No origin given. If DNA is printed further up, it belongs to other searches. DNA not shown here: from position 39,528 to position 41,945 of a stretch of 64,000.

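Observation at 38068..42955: Complete porin-cytochrome electron conduit of an unusual composition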

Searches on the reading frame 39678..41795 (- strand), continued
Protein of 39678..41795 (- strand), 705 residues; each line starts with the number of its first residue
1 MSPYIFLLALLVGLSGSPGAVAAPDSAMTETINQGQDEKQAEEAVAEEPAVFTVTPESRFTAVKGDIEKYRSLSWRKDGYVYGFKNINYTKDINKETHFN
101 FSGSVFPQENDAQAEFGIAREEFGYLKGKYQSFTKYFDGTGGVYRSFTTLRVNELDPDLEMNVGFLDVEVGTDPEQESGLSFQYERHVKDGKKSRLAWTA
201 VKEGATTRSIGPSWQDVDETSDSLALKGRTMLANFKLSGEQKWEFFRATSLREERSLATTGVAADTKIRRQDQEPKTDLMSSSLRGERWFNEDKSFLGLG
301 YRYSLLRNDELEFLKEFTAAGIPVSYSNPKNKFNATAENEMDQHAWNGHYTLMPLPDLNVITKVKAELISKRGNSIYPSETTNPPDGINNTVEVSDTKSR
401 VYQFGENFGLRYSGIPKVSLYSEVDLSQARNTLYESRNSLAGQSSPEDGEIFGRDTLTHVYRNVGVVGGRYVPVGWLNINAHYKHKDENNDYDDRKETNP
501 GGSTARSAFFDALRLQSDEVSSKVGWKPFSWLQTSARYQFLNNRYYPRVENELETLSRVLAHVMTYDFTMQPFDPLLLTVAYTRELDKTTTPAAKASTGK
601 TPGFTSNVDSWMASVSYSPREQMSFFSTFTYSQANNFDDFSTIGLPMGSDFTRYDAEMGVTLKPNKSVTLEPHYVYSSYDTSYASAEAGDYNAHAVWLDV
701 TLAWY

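Call 52: search_protein_families(library=pfam, alignment_id=A1, max_evalue=1)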
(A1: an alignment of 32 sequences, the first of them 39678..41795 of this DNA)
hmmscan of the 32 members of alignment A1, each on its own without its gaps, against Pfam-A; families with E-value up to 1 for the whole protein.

A. member 1, window:39678-41795:- (705 aa): 1 family
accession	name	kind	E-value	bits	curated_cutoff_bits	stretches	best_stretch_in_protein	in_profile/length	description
PF10677.15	DUF2490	-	0.28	11.3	29.8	0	638-703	32-81/186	Protein of unknown function (DUF2490)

B. families by the number of members that match (of 32 scanned): 9 families
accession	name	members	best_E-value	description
PF10677.15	DUF2490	2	0.013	Protein of unknown function (DUF2490)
PF09509.15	Hypoth_Ymh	1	0.017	Protein of unknown function (Hypoth_ymh)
PF02530.20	Porin_2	1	0.02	Porin subfamily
PF13505.12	OMP_b-brl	1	0.033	Outer membrane protein beta-barrel domain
PF10671.14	TcpQ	1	0.065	Toxin co-regulated pilus biosynthesis protein Q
PF11324.13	DUF3126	1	0.066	Protein of unknown function (DUF3126)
PF11383.14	DUF3187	1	0.14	Protein of unknown function (DUF3187)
PF22863.1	TraI_middle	1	0.22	TraI-like middle domain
PF20038.5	HTH_59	1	0.24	Helix-turn-helix domain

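Call 56: fold_search(model_id=the predicted structure, library=pdb)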
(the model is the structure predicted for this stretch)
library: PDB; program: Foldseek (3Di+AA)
matches with E <= 10: 780; with E <= 0.001: 225
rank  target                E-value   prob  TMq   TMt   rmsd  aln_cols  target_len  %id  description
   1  6r2q_B                2.1e-12  1.00  0.63  0.68   7.5       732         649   12  Structure of the Mtr complex (released 2020-04-22)
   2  5fok_A                7.2e-09  1.00  0.43  0.45  11.1       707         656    9  Crystal structure of the siderophore receptor PiuA from Pseudomonas aeruginosa (released 2016-05-11)
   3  9ex3_A                7.6e-09  1.00  0.41  0.42  11.5       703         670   10  Ferric-mycobactin receptor (FemA) in complex with dihydroaeruginoic acid (released 2025-02-26)
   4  5fok_B                1.5e-08  1.00  0.41  0.44  11.2       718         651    9  Crystal structure of the siderophore receptor PiuA from Pseudomonas aeruginosa (released 2016-05-11)
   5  1po3_B                2.2e-08  1.00  0.44  0.48  13.4       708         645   10  Crystal structure of ferric citrate transporter FecA in complex with ferric citrate (released 2003-11-18)
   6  6bpm_A                2.2e-08  1.00  0.45  0.45  12.6       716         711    9  The crystal structure of the Ferric-Catecholate import receptor Fiu from K12 E. coli: Closed form (C21) (released 2018-11-28)
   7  8s34_A                3.5e-08  1.00  0.41  0.43  11.2       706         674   10  Ferric-mycobactin receptor (FemA) in complex with aeruginic acid (released 2025-02-26)
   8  4epa                  3.9e-08  1.00  0.47  0.51  11.3       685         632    9  The crystal structure of the ferric yersiniabactin uptake receptor FyuA from Yersinia pestis (released 2012-06-20)
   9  5nec_B                5.9e-08  1.00  0.41  0.44  10.9       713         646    9  Crystal structure of the siderophore receptor PiuD from Pseudomonas aeruginosa (released 2018-02-07)
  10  5nec_A                7.1e-08  1.00  0.40  0.43  11.2       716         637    9  Crystal structure of the siderophore receptor PiuD from Pseudomonas aeruginosa (released 2018-02-07)
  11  5fp1                  8.9e-08  1.00  0.38  0.38  12.1       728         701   11  Crystal structure of the siderophore receptor PiuA from Acinetobacter baumannii (released 2016-05-11)
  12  6z8u_B                9.8e-08  1.00  0.42  0.45  10.5       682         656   10  Copper transporter OprC (released 2021-06-09)
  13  6bpn                  1.2e-07  1.00  0.44  0.47  10.1       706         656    9  The crystal structure of the Ferric-Catecholate import receptor Fiu from E. coli K12: Open form (C2221) (released 2018-11-28)
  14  9a3c_MODEL_1_A        1.4e-07  1.00  0.45  0.42  11.5       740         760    9  Model of E. coli Fiu by in-cell photo-crosslinking MS and deep learning (released 2023-02-24)
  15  6v81                  1.4e-07  1.00  0.42  0.44  10.0       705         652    9  The crystal structure of the outer-membrane transporter YncD (released 2020-05-06)
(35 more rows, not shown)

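Call 58: list_cluster_members(proteins=[P0033, window:39678-41795:-, window:41810-42667:-, window:42683-42955:-])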
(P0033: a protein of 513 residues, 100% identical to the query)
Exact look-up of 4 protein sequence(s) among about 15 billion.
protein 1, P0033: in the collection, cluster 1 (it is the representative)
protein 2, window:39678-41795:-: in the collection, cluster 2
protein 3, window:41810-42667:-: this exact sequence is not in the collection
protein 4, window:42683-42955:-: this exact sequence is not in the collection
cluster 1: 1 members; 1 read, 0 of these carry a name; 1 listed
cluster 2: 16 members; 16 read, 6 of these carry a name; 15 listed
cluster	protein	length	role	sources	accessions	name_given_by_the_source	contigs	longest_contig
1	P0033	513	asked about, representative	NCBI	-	-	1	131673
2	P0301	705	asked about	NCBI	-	-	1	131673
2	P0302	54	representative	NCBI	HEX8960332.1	MAG TPA: twin-arginine translocase TatA/TatE family subunit [Geobacteraceae bacterium]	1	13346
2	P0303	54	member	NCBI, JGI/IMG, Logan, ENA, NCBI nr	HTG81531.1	MAG TPA: twin-arginine translocase TatA/TatE family subunit [Geobacteraceae bacterium] | sec-independent protein translocase protein TatA | twin-arginine translocase TatA/TatE family subunit [Geobacteraceae bacterium]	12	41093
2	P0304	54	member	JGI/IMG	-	sec-independent protein translocase protein TatA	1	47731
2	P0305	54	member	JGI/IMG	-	sec-independent protein translocase protein TatA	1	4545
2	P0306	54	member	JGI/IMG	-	sec-independent protein translocase protein TatA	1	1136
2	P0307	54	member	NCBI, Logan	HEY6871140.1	MAG TPA: twin-arginine translocase TatA/TatE family subunit [Geobacteraceae bacterium]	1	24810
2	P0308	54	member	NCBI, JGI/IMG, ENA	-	-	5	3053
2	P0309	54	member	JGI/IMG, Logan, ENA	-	-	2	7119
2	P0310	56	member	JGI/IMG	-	-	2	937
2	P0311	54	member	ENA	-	-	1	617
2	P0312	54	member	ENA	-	-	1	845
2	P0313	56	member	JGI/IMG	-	-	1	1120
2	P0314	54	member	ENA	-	-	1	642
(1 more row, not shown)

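Call 59: find_encoding_contigs(protein=window:39678-41795:-, flank=2000, max_places=2)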
Protein window:39678-41795:- (705 aa): no gene with exactly this product is on record in the collection.

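Call 74: search_protein_families(library=ncbifam, alignment_id=A1, max_evalue=1)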
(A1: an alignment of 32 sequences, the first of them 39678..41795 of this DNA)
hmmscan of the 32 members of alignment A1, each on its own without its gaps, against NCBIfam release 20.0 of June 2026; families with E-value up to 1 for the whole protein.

A. member 1, window:39678-41795:- (705 aa): 0 families

B. families by the number of members that match (of 32 scanned): 5 families
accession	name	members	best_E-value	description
NF041027.1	GSU2204_Se_pt_1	1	1.1e-07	GSU2204 family CXXCH-containing (seleno)protein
NF009862.0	PRK13325.1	1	0.0076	bifunctional biotin--[acetyl-CoA-carboxylase] ligase/type III pantothenate kinase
NF005440.0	PRK07027.1-4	1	0.16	cobalamin biosynthesis protein CbiG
NF047423.1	BOW99_gp33_fam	1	0.17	BOW99_gp33 family protein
NF006553.0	PRK09052.1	1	0.25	acetyl-CoA C-acyltransferase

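Call 75: search_protein_families(library=ncbifam, proteins=[P0027, P0028, P0029, P0030, P0031, P0032, P0254, P0261, P0252, P0236], max_evalue=0.01)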
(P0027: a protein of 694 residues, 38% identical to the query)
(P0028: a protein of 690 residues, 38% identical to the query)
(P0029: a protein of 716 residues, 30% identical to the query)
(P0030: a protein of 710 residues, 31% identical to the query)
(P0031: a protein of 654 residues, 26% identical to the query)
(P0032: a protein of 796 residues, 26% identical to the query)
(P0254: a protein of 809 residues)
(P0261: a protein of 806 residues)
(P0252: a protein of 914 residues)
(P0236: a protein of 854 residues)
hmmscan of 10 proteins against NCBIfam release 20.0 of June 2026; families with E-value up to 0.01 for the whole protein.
P0027 (694 aa): 0 families

P0028 (690 aa): 0 families

P0029 (716 aa): 0 families

P0030 (710 aa): 0 families

P0031 (654 aa): 0 families

P0032 (796 aa): 2 families
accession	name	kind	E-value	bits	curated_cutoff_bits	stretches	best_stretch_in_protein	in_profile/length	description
NF041027.1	GSU2204_Se_pt_1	equivalog_domain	1.6e-06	27.2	350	0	601-689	498-575/580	GSU2204 family CXXCH-containing (seleno)protein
TIGR03806.1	chp_HNE_0200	subfamily_domain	0.0028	16.9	313.3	0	86-142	256-313/314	SO2930 family diheme c-type cytochrome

P0254 (809 aa): 1 family
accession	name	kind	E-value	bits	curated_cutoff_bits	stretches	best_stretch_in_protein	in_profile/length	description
TIGR03806.1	chp_HNE_0200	subfamily_domain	0.0007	18.9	313.3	1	84-139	259-313/314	SO2930 family diheme c-type cytochrome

P0261 (806 aa): 1 family
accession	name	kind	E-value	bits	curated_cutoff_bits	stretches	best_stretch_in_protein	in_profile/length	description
TIGR03806.1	chp_HNE_0200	subfamily_domain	0.0016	17.7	313.3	1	87-142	257-313/314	SO2930 family diheme c-type cytochrome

P0252 (914 aa): 4 families
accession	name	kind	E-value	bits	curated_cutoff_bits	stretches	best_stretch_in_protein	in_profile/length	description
NF052339.1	hydrazine_alpha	equivalog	4.8e-05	21.4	800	0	162-187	666-691/804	hydrazine synthase subunit alpha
TIGR01905.1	paired_CXXCH_1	subfamily_domain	0.00047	20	25.2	0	39-61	6-29/41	doubled CXXCH domain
TIGR03806.1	chp_HNE_0200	subfamily_domain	0.0015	17.7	313.3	0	197-249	254-313/314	SO2930 family diheme c-type cytochrome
NF041027.1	GSU2204_Se_pt_1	equivalog_domain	0.002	17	350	0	662-745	381-450/580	GSU2204 family CXXCH-containing (seleno)protein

P0236 (854 aa): 0 families
